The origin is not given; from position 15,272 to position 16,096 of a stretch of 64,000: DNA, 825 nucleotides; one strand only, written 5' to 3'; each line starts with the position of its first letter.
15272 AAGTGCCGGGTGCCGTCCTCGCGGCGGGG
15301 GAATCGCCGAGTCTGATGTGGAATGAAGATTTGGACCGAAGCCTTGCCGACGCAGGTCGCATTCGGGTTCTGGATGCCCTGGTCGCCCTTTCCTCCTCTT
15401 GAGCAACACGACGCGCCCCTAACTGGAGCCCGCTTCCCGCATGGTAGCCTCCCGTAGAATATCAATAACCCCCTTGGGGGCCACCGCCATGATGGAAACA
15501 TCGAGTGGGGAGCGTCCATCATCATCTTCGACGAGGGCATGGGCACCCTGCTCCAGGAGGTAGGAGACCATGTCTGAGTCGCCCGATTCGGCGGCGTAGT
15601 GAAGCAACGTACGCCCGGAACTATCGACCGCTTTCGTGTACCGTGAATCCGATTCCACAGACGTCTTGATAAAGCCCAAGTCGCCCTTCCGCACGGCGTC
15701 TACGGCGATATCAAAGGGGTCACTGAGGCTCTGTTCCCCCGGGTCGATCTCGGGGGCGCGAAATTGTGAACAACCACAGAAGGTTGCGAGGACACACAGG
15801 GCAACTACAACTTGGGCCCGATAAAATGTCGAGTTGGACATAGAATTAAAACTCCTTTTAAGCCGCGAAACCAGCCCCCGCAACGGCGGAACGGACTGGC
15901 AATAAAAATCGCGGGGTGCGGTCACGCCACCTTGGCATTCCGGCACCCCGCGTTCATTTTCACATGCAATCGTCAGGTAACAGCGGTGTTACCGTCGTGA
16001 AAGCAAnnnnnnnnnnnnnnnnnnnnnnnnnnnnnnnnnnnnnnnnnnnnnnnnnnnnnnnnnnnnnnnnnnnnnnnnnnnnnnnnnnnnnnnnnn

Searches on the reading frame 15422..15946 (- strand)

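Call 46: search_protein_families(library=pfam, proteins=[window:15422-15946:-], max_evalue=0.00001)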
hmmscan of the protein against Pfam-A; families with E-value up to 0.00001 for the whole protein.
window:15422-15946:- (175 aa): 5 families
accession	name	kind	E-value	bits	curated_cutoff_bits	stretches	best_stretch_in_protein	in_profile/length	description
PF12796.13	Ank_2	-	3.5e-09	37.6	27.3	1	84-154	4-70/90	Ankyrin repeats (3 copies)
PF00023.36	Ank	-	2.6e-07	31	21.1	1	111-139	2-30/33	Ankyrin repeat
PF13606.12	Ank_3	-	3.5e-07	30.4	22.3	1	111-136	2-27/30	Ankyrin repeat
PF13637.12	Ank_4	-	4.7e-07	30.4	22.7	1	83-131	3-50/50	Ankyrin repeats (many copies)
PF13857.12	Ank_5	-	7e-07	29.9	27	1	108-150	13-55/56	Ankyrin repeats (many copies)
